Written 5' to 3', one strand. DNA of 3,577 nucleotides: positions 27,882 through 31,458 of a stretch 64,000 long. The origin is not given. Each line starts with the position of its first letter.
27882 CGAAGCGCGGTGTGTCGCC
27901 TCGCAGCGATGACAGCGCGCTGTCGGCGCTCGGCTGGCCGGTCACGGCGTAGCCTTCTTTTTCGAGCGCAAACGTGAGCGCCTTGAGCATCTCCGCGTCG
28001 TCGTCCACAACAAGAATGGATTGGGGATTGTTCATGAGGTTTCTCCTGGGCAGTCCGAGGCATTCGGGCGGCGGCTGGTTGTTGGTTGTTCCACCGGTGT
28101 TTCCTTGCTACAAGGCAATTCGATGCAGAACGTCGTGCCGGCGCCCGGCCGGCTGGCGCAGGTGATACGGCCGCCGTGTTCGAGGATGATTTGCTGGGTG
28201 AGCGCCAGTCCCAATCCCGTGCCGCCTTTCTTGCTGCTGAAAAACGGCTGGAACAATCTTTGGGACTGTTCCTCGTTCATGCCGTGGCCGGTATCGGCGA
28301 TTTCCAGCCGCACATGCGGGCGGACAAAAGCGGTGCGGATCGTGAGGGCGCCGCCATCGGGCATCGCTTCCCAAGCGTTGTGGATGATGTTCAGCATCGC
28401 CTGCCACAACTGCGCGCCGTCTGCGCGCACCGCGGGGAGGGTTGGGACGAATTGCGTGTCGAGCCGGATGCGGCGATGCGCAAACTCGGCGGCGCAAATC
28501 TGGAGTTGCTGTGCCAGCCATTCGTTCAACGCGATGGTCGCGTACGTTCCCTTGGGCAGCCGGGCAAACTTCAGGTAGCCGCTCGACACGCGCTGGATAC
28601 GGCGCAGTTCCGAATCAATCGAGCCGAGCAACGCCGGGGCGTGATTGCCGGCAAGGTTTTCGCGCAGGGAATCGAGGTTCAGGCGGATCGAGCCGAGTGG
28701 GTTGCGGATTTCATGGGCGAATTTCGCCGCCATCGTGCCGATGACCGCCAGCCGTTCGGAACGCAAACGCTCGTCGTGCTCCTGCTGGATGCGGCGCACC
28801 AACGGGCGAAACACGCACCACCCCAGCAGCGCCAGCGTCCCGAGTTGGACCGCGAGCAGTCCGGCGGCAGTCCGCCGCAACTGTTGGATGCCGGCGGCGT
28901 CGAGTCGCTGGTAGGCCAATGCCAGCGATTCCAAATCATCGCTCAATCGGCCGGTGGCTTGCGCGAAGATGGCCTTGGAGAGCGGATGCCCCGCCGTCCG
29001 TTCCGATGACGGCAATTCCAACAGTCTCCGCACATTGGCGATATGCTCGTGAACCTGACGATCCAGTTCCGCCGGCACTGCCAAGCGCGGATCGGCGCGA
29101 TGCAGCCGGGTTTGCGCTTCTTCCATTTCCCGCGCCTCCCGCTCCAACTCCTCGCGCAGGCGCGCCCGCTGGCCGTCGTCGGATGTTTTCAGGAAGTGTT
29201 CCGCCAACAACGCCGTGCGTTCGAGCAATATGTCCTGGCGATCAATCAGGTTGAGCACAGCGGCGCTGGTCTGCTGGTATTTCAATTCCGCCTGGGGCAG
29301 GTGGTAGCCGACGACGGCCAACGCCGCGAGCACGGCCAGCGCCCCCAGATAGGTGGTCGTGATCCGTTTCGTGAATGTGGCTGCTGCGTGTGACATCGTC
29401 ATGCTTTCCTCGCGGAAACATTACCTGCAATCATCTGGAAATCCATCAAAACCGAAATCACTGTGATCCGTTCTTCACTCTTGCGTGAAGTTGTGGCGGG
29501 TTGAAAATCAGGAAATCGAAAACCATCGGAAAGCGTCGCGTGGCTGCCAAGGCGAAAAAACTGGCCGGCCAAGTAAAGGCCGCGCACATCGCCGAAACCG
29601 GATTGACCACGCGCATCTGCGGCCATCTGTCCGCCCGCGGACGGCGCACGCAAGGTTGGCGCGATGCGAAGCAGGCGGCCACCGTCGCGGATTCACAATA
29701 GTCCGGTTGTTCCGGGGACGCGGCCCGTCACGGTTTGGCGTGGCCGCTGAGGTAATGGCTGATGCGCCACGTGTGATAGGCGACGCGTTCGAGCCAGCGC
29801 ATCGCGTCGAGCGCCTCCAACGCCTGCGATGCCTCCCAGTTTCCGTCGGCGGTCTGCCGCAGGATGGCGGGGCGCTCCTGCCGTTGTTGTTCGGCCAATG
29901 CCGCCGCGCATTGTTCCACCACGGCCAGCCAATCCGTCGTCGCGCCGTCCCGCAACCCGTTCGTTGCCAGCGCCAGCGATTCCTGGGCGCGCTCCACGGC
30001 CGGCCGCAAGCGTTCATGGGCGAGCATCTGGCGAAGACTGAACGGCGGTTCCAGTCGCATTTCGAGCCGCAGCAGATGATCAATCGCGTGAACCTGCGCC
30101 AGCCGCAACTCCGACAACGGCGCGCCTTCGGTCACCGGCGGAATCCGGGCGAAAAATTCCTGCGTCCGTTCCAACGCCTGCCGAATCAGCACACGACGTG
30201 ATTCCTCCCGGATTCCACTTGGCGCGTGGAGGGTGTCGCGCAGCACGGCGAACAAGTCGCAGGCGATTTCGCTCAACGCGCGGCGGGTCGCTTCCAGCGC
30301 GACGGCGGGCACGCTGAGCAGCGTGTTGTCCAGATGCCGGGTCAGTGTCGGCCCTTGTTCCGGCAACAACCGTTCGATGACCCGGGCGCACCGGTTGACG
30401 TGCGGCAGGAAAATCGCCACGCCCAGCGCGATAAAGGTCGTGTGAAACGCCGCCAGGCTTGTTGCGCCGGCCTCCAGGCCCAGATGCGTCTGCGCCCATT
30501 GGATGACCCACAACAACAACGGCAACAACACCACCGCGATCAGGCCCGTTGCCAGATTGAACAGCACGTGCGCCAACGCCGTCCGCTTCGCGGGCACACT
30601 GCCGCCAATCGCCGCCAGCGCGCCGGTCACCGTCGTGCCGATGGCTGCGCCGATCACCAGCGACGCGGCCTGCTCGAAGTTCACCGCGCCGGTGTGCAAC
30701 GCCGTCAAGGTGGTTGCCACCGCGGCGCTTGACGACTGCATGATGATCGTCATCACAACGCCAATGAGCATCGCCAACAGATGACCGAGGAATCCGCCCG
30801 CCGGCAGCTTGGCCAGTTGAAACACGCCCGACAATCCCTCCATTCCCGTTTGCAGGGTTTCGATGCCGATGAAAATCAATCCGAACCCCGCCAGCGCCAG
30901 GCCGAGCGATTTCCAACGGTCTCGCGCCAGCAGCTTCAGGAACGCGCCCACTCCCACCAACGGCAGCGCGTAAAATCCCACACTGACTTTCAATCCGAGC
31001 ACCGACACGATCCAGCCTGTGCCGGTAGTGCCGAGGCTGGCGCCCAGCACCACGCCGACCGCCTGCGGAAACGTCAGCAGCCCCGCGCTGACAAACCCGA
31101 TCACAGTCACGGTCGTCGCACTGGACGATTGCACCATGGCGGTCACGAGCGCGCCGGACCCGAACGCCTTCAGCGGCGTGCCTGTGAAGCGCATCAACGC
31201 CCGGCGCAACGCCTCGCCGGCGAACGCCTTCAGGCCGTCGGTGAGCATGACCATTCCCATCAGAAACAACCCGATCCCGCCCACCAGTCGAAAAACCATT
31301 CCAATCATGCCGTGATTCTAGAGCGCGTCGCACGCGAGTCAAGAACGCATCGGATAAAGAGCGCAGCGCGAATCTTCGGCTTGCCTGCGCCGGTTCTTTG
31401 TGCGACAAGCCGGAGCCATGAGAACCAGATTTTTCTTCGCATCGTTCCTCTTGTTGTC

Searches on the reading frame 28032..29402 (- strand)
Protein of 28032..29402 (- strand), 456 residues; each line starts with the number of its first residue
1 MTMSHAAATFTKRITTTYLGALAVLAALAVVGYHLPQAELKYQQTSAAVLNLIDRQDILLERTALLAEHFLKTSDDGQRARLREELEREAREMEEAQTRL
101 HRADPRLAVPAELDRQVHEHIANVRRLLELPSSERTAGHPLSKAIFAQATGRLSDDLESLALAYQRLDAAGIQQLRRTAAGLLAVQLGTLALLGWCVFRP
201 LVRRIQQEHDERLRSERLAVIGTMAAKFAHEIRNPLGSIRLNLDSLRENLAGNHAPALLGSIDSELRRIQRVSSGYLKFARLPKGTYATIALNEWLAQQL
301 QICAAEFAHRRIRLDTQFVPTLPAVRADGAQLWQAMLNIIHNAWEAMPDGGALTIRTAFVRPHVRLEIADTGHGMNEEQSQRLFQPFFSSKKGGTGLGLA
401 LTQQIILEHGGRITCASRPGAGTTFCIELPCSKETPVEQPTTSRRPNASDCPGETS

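Call 10: search_protein_families(library=pfam, proteins=[window:28032-29402:-], max_evalue=0.001)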
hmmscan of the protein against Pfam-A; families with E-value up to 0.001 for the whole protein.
window:28032-29402:- (456 aa): 2 families
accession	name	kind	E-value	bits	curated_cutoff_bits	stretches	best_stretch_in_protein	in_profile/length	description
PF02518.31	HATPase_c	-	1.7e-24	86.9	26.4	1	328-431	2-109/111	Histidine kinase-, DNA gyrase B-, and HSP90-like ATPase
PF00512.31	HisKA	-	6.8e-10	39.3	26.9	1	223-283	4-64/66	His Kinase A (phospho-acceptor) domain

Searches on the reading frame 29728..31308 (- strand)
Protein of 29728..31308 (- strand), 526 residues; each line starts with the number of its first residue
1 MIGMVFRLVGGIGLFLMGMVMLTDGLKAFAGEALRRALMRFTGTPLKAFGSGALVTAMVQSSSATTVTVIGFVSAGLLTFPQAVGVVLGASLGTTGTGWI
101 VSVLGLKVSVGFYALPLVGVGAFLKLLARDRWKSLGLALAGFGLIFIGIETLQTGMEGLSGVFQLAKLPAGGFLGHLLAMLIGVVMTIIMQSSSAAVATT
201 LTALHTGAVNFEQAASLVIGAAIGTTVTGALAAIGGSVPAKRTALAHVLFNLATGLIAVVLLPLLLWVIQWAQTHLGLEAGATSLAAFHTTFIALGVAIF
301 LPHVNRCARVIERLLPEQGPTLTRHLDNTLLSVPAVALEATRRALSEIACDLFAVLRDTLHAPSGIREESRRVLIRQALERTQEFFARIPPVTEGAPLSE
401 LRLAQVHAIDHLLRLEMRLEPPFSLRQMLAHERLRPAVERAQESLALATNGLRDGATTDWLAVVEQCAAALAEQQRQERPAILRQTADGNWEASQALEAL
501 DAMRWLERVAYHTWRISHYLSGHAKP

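Call 10: search_protein_families(library=pfam, proteins=[window:29728-31308:-], max_evalue=0.001)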
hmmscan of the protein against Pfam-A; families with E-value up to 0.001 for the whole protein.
window:29728-31308:- (526 aa): 1 family
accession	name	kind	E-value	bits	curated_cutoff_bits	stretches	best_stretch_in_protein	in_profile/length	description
PF02690.20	Na_Pi_cotrans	-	8.9e-50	168.7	29.1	2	14-153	1-136/137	Na+/Pi-cotransporter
